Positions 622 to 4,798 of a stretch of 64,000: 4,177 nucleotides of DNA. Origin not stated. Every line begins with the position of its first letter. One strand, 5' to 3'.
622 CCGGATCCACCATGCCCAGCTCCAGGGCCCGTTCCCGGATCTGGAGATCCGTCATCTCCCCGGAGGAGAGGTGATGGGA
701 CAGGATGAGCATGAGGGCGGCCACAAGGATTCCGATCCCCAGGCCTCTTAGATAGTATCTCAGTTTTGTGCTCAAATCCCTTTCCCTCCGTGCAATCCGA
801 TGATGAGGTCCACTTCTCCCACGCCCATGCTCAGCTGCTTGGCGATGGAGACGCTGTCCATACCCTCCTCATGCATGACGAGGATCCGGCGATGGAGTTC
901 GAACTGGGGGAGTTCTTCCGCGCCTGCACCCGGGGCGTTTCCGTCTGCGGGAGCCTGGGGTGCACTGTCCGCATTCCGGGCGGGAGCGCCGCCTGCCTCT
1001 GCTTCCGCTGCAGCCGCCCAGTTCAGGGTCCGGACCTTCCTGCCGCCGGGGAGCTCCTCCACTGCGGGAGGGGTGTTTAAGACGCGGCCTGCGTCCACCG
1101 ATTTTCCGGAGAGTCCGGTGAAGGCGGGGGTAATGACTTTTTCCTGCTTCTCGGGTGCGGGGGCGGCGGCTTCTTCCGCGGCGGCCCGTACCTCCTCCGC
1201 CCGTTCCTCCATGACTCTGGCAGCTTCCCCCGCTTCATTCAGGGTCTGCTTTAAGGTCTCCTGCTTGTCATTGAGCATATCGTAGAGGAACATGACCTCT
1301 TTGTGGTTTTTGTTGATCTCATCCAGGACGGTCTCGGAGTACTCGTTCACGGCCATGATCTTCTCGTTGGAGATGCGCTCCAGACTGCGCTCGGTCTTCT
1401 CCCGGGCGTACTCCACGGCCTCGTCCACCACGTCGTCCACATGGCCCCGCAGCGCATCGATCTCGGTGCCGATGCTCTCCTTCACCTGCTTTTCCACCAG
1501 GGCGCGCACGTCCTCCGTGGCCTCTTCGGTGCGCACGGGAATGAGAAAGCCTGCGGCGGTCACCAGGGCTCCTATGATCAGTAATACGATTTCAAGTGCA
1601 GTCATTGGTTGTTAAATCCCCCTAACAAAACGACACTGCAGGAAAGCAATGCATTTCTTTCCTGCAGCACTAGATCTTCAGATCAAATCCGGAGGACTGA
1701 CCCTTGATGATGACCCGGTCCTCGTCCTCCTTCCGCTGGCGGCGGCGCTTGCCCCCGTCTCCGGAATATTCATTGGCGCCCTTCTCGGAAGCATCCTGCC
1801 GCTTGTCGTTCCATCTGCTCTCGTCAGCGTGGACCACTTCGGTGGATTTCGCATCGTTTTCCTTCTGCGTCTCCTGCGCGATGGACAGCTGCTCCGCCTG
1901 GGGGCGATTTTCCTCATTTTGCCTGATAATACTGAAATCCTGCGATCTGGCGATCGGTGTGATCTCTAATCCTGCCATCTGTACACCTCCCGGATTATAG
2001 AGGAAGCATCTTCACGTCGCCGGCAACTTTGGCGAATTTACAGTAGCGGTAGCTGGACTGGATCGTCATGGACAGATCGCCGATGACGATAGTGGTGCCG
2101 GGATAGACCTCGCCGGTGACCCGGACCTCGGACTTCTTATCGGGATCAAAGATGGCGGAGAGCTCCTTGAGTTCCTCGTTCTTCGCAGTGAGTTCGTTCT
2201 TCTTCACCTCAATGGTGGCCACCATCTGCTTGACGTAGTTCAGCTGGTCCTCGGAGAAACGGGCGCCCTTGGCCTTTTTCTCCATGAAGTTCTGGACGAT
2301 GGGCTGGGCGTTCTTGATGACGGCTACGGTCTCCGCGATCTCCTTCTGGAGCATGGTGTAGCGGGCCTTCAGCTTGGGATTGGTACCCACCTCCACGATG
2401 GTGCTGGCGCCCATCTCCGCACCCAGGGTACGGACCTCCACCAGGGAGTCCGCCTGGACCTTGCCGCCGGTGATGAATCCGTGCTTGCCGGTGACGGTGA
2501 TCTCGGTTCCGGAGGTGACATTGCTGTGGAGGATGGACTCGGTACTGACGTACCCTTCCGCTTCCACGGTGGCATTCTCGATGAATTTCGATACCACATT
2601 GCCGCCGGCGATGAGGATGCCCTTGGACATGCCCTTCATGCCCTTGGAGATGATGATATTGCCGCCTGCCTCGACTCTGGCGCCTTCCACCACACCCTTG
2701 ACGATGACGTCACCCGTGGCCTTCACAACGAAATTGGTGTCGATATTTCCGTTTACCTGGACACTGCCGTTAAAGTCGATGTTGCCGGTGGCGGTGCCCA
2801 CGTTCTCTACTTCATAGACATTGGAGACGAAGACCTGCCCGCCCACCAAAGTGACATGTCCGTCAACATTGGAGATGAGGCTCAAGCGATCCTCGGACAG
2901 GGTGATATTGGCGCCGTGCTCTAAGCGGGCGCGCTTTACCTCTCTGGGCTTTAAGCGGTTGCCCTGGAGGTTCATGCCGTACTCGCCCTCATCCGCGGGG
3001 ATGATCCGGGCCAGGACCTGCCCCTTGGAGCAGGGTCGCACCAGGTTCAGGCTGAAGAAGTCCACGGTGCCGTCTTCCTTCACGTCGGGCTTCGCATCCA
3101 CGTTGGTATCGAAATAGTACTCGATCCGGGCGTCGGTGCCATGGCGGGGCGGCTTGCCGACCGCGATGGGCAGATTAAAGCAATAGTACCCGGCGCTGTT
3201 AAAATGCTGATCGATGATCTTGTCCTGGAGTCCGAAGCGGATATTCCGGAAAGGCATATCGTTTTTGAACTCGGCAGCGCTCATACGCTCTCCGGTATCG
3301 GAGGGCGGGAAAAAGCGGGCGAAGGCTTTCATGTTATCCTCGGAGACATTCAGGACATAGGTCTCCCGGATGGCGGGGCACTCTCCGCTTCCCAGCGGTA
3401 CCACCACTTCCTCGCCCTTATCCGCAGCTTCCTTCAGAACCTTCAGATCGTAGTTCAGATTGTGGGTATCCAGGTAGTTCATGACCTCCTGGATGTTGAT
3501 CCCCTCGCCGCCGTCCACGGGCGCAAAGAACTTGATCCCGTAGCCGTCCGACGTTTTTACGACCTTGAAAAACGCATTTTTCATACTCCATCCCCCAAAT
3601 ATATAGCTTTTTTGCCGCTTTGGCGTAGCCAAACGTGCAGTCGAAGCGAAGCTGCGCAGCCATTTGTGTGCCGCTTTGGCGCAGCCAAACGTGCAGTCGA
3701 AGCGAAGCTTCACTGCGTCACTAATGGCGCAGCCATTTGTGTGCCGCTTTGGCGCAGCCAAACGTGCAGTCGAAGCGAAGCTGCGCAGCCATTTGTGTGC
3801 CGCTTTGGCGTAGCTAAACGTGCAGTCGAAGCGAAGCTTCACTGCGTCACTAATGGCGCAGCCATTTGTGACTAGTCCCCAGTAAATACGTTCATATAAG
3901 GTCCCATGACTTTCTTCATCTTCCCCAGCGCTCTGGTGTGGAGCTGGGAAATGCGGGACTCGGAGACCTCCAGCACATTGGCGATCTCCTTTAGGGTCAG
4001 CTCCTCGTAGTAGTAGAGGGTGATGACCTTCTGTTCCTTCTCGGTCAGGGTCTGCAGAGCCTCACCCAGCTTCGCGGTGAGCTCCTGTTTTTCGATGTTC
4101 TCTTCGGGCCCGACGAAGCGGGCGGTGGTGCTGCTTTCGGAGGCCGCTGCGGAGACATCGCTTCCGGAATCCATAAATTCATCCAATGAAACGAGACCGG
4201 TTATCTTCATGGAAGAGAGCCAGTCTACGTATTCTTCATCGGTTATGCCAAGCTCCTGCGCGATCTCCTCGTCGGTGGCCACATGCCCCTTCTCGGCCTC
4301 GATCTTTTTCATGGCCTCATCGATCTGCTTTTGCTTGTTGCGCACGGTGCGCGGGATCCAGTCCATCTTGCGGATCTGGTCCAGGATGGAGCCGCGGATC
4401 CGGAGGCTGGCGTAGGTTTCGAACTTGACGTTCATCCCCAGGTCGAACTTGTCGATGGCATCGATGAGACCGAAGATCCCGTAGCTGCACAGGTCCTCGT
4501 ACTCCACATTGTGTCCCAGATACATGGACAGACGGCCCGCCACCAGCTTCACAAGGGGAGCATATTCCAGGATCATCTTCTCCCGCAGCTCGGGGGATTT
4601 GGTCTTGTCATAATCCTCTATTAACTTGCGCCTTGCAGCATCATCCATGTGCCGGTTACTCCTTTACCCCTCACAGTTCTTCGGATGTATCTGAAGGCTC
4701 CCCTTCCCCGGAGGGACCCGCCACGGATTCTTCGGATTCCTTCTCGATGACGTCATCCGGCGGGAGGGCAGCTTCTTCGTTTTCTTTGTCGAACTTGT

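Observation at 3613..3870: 56/73-bp alternating array built from GC-GNA-GC DNA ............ between fliA and fapA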

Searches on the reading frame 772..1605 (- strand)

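Call 13: search_protein_families(library=pfam, proteins=[window:772-1605:-])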
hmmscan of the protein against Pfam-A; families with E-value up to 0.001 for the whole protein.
window:772-1605:- (277 aa): 1 family
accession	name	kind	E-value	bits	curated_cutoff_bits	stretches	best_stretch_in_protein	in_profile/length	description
PF19610.4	DUF6115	-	2.8e-35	122.1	27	2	80-156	1-77/134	Family of unknown function (DUF6115)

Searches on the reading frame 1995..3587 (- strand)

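Call 13: search_protein_families(library=pfam, proteins=[window:1995-3587:-])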
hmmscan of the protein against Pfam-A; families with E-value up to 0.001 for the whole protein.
window:1995-3587:- (530 aa): 2 families
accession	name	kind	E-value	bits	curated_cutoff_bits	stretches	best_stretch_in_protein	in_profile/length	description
PF03961.19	FapA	-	2.6e-68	231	31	1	256-523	1-270/272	Flagellar Assembly Protein A beta solenoid domain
PF20250.3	FapA_N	-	1.5e-38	132.4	27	1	79-248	3-176/178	Flagellar Assembly Protein A N-terminal region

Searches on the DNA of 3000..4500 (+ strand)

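Call 6: search_rna_families(source=window, start=3000, end=4500, threshold=evalue, max_evalue=10)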
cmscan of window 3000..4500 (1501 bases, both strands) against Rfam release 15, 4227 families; matches with E-value up to 10: 4.
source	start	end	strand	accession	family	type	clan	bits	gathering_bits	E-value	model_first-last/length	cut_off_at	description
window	3161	3249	+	RF00315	snoJ33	Gene; snRNA; snoRNA; CD-box;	-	18.4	45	1.4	1-81/81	no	Small nucleolar RNA J33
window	4267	4316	-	RF01129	sR44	Gene; snRNA; snoRNA; CD-box;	-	15.6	45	0.62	1-55/55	no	Small nucleolar RNA sR44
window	3899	3979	+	RF00564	SCARNA11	Gene; snRNA; snoRNA; scaRNA;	-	15.6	37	4.4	1-140/140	no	Small Cajal body specific RNA 11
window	4048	4090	+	RF02940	COG3860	Cis-reg;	-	12.6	42.5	8.3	1-54/54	no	COG3860 RNA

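Call 42: search_dna_similar(query=window:3613-3870:+, collection=plasmids, mode=distant, max_evalue=0.01)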
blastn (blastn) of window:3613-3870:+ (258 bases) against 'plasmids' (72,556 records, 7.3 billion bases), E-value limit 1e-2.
No match.

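Call 43: search_dna_similar(query=window:3613-3870:+, collection=phages, mode=distant, max_evalue=0.01)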
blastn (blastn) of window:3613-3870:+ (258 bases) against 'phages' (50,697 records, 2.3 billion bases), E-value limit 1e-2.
No match.

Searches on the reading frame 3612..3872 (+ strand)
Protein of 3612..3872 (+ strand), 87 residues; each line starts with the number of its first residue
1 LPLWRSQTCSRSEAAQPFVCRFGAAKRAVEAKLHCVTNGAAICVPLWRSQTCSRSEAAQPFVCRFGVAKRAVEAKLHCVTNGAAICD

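Call 52: search_protein_representatives(protein=window:3612-3872:+)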
Query: 87 residues. Proteins with E-value up to 0.001 (for the whole library): 5; up to 1e-10: 0; up to 1e-30: 0. The best 5 are listed.
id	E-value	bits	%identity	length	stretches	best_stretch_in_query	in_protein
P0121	8.6e-10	55.0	31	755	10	3-81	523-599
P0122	1.2e-04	38.6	37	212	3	15-54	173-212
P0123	1.3e-04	38.5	33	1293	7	32-75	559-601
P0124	2.1e-04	37.8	29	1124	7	6-47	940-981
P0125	5.0e-04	36.6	35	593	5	21-63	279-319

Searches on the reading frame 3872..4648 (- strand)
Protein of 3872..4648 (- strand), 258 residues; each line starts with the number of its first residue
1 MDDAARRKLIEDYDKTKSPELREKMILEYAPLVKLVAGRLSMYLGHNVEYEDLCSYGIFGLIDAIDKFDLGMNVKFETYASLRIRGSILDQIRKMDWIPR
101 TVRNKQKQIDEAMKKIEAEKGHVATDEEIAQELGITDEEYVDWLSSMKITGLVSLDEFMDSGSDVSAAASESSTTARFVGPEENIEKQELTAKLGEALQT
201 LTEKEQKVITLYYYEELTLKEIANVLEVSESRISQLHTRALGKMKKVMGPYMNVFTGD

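Call 12: find_encoding_contigs(protein=window:3872-4648:-, flank=3000, max_places=10)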
Protein window:3872-4648:- (258 aa): no gene with exactly this product is on record in the collection.

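Call 13: search_protein_families(library=pfam, proteins=[window:3872-4648:-])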
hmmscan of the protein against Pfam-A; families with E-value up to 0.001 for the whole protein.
window:3872-4648:- (258 aa): 5 families
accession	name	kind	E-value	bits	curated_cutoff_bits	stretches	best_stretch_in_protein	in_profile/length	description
PF04545.22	Sigma70_r4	-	7.3e-21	73.9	24.1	1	197-246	1-50/50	Sigma-70, region 4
PF04542.20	Sigma70_r2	-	2.9e-14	53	24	1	26-97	2-70/71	Sigma-70 region 2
PF08281.18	Sigma70_r4_2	-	5.4e-13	48.8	25.7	1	193-244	3-54/54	Sigma-70, region 4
PF04539.22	Sigma70_r3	-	2.7e-08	34.2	25.3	1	107-166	4-63/78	Sigma-70 region 3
PF04297.20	UPF0122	-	1.1e-05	26.1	22.7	1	200-238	17-55/101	Putative helix-turn-helix protein, YlxM / p13 like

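Call 24: find_homologous_proteins(query=window:3872-4648:-, max_evalue=1e-60)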
Query window:3872-4648:- (258 aa): 7970 proteins with E <= 1e-60 among 8000 candidates; the best 120 are listed.
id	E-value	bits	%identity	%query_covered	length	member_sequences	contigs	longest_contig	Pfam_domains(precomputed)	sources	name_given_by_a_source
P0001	5.4e-162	555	100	100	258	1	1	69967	PF04545.23,PF04542.21,PF08281.19,PF04297.21,PF04539.23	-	-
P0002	1.5e-160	550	100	99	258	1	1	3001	PF04545.23,PF04542.21,PF08281.19,PF04297.21,PF04539.23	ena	-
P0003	1.3e-158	544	98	100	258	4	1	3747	PF04545.23,PF04542.21,PF08281.19,PF04297.21,PF04539.23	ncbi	-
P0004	5.8e-140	483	85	99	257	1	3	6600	PF04545.23,PF04542.21,PF08281.19,PF04297.21,PF04539.23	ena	-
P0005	1.3e-139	482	85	99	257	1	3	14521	PF04545.23,PF04542.21,PF08281.19,PF04297.21,PF04539.23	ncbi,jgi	jgi:RNA polymerase sigma factor for flagellar operon FliA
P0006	1.8e-139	481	85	99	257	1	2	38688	PF04545.23,PF04542.21,PF08281.19,PF04297.21,PF04539.23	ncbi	-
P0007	1.6e-138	478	85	99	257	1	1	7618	PF04545.23,PF04542.21,PF08281.19,PF04297.21,PF04539.23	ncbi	-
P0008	3.3e-138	477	84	99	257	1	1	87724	PF04545.23,PF04542.21,PF08281.19,PF04297.21,PF04539.23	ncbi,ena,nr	ncbi:MAG: FliA/WhiG family RNA polymerase sigma factor [Lachnospiraceae bacterium]|nr:FliA/WhiG fami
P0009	5.9e-138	476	84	99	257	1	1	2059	PF04545.23,PF04542.21,PF08281.19,PF04297.21,PF04539.23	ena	-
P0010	3.6e-137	474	84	99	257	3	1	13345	PF04545.23,PF04542.21,PF08281.19,PF04297.21,PF04539.23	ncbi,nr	ncbi:MAG: FliA/WhiG family RNA polymerase sigma factor [Lachnospiraceae bacterium]|nr:FliA/WhiG fami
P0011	5.4e-131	454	80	99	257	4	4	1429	PF04545.23,PF04542.21,PF08281.19,PF04539.23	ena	-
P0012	2.5e-125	435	78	99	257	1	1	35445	PF04545.23,PF04542.21,PF08281.19,PF04539.23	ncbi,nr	ncbi:MAG: FliA/WhiG family RNA polymerase sigma factor [Lachnospiraceae bacterium]|nr:FliA/WhiG fami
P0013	4.3e-125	434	77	100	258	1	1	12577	PF04545.23,PF04542.21,PF08281.19,PF04297.21,PF04539.23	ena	-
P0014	2.7e-123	428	78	99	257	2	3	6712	PF04545.23,PF04542.21,PF08281.19,PF04297.21,PF04539.23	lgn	-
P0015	5.0e-123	428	77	99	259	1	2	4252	PF04545.23,PF04542.21,PF08281.19,PF04297.21,PF04539.23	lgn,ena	-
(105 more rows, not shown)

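Call 25: find_encoding_contigs(protein=P0002, flank=3000, max_places=4)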
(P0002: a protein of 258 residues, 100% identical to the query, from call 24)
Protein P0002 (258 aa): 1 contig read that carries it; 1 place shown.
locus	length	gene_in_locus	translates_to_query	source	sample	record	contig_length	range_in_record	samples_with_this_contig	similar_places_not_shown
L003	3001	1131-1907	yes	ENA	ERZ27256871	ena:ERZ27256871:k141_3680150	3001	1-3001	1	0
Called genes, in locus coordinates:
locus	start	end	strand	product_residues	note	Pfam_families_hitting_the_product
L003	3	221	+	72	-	?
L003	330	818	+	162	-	PF03975:CheD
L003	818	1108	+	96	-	-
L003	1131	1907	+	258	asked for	PF04542:Sigma70_r2, PF04539:Sigma70_r3 (weak), PF04297:UPF0122 (weak), PF08281:Sigma70_r4_2, PF04545:Sigma70_r4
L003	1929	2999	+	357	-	?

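Call 26: find_encoding_contigs(protein=P0003, flank=3000, max_places=4)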
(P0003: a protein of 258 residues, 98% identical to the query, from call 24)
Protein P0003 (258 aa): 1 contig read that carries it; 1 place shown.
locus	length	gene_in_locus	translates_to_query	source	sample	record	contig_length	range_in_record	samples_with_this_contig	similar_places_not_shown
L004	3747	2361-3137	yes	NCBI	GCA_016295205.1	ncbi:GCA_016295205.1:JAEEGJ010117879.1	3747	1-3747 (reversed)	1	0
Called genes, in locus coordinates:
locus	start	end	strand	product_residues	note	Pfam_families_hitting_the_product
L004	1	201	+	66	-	?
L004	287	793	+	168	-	PF01584:CheW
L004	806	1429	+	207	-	PF04509:CheC, PF13690:CheX, PF04509:CheC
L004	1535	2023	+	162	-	PF03975:CheD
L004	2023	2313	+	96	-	-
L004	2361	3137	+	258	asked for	PF04542:Sigma70_r2, PF04539:Sigma70_r3 (weak), PF04297:UPF0122 (weak), PF08281:Sigma70_r4_2, PF04545:Sigma70_r4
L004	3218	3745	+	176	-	?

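Call 27: find_encoding_contigs(protein=P0006, flank=3000, max_places=3)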
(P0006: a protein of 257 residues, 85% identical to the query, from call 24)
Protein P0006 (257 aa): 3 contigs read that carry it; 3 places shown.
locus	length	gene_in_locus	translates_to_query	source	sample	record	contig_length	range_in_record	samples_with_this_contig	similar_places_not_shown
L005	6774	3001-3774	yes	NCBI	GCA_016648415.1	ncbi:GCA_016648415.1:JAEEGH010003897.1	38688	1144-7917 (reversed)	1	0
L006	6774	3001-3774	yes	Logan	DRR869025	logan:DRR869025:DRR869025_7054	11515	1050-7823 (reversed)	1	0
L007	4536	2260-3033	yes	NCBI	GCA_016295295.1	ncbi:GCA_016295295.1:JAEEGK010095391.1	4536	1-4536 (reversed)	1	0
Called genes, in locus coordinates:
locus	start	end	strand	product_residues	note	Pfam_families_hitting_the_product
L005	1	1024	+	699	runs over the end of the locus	PF01627:Hpt, PF07194:P2, PF02895:H-kinase_dim, PF02518:HATPase_c, PF01584:CheW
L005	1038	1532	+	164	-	PF01584:CheW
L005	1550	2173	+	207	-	PF04509:CheC, PF13690:CheX, PF04509:CheC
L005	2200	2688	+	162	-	PF03975:CheD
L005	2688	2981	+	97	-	-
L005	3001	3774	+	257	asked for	PF04542:Sigma70_r2, PF04297:UPF0122 (faint), PF04539:Sigma70_r3 (weak), PF08281:Sigma70_r4_2, PF04545:Sigma70_r4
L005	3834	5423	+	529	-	PF20250:FapA_N, PF03961:FapA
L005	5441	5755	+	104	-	-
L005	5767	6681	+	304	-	PF19610:DUF6115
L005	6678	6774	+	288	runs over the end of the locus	PF02618:YceG (faint)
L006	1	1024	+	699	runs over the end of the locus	PF01627:Hpt, PF07194:P2, PF02895:H-kinase_dim, PF02518:HATPase_c, PF01584:CheW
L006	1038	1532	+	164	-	PF01584:CheW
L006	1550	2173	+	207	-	PF04509:CheC, PF13690:CheX, PF04509:CheC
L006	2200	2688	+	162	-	PF03975:CheD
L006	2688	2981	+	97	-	-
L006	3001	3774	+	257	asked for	PF04542:Sigma70_r2, PF04297:UPF0122 (faint), PF04539:Sigma70_r3 (weak), PF08281:Sigma70_r4_2, PF04545:Sigma70_r4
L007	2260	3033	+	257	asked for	PF04542:Sigma70_r2, PF04297:UPF0122 (faint), PF04539:Sigma70_r3 (weak), PF08281:Sigma70_r4_2, PF04545:Sigma70_r4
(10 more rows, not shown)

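Call 28: find_encoding_contigs(protein=P0008, flank=3000, max_places=3)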
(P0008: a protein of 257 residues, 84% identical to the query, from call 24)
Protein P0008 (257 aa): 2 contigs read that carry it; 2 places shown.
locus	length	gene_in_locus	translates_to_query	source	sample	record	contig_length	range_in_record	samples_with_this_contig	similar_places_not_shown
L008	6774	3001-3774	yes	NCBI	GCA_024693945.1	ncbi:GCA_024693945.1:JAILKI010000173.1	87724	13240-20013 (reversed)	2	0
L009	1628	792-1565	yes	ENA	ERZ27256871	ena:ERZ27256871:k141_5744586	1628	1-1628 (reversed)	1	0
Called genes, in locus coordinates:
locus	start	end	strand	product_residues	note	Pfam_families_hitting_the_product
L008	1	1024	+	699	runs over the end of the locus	PF01627:Hpt, PF07194:P2, PF02895:H-kinase_dim, PF02518:HATPase_c, PF01584:CheW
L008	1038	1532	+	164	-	PF01584:CheW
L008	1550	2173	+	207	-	PF04509:CheC, PF13690:CheX, PF04509:CheC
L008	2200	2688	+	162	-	PF03975:CheD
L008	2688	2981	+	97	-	-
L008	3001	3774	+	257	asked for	PF04542:Sigma70_r2, PF04539:Sigma70_r3 (weak), PF04297:UPF0122 (weak), PF08281:Sigma70_r4_2, PF04545:Sigma70_r4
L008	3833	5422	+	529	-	PF20250:FapA_N, PF03961:FapA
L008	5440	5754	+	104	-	-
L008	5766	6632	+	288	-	PF19610:DUF6115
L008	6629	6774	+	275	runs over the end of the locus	PF02618:YceG (faint)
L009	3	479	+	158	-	?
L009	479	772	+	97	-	-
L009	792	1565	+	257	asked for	PF04542:Sigma70_r2, PF04539:Sigma70_r3 (weak), PF04297:UPF0122 (weak), PF08281:Sigma70_r4_2, PF04545:Sigma70_r4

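Call 33: find_related_loci(query=window:3872-4648:-, collection=genome_contigs, flank=6000)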
Query window:3872-4648:- (258 aa) in genome_contigs; peptide patterns used: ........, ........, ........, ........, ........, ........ (x = any residue, [..] = any of these).
600 stretches matched a pattern (row limit reached: there are more); 576 encode a relative of the query (tblastn E <= 1e-3); the best 80 are kept; 80 distinct loci.
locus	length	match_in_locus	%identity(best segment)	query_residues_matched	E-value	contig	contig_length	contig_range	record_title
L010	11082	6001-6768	84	1-256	3e-147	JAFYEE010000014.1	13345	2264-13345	MAG: Lachnospiraceae bacterium isolate RGIG7009 Sheep_Rumen.Co__c303418, whole genome shotgun sequence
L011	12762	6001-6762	76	1-256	2e-130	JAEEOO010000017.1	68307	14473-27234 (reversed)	MAG: Lachnospiraceae bacterium isolate Tb.RUG.289 NODE_1419464_length_68307_cov_1.641244, whole genome shotgun sequence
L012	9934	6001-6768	74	1-257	2e-129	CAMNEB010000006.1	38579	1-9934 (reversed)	MAG: uncultured Lachnospiraceae bacterium isolate SRR873596_bin.143_metaWRAP_v1.3_MAG genome assembly, contig: NODE.2109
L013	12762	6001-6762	77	1-256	5e-129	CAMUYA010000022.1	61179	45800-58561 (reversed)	MAG TPA_asm: uncultured Lachnospiraceae bacterium isolate SRR8387720_bin.9_metaWRAP_v1.3_MAG genome assembly, contig: ER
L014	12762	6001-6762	76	1-255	1e-128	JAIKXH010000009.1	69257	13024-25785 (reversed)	MAG: Lachnospiraceae bacterium isolate RUI450 k141_10514973_flag=0_multi=31.9142_len=69257, whole genome shotgun sequenc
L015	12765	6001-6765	74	1-256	6e-128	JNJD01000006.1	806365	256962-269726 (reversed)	Lachnospiraceae bacterium AC2028 T317DRAFT_scaffold00001.1_C, whole genome shotgun sequence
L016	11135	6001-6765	75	1-256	1e-127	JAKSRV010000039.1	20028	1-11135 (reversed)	MAG: Lachnospiraceae bacterium isolate Horse_feces264 MAG264_39, whole genome shotgun sequence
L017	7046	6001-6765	74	1-256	2e-127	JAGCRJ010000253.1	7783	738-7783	MAG: Lachnospiraceae bacterium isolate RGIG10053 Yak_Rumen-1__c1563590, whole genome shotgun sequence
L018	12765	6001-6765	74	1-256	6e-127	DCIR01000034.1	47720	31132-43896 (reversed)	MAG TPA_asm: Lachnospiraceae bacterium UBA1721 UBA1721_contig_5532, whole genome shotgun sequence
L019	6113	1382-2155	71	1-258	4e-125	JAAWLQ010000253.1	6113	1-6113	MAG: Lachnospiraceae bacterium isolate ABMPRH_260_1 SL341411_scaffold_23105, whole genome shotgun sequence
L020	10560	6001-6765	73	1-256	8e-125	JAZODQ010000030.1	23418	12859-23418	MAG: Acetatifactor sp. isolate T1900044751_TS20190417.MAGScoT_cleanbin_000054 SGB_2218_k141_1497513, whole genome shotgu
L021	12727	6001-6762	72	1-255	2e-124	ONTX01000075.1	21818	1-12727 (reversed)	uncultured Lachnospiraceae bacterium isolate RUG638 genome assembly, contig: k87_4100728, whole genome shotgun sequence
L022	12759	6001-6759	74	1-255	1e-124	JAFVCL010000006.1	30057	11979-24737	MAG: Lachnospiraceae bacterium isolate RGIG5044 Roe_deer_Rumen.Co__c79447, whole genome shotgun sequence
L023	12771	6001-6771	73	1-258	3e-124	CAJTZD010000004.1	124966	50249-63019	MAG TPA_asm: uncultured Acetatifactor sp. isolate MGBC113998 genome assembly, contig: MGBC113998.4, whole genome shotgun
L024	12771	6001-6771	72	1-258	7e-124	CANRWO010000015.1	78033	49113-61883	MAG TPA_asm: uncultured Lachnospiraceae bacterium isolate SRR15730554_bin.32_metawrap_v1.3_MAG genome assembly, contig:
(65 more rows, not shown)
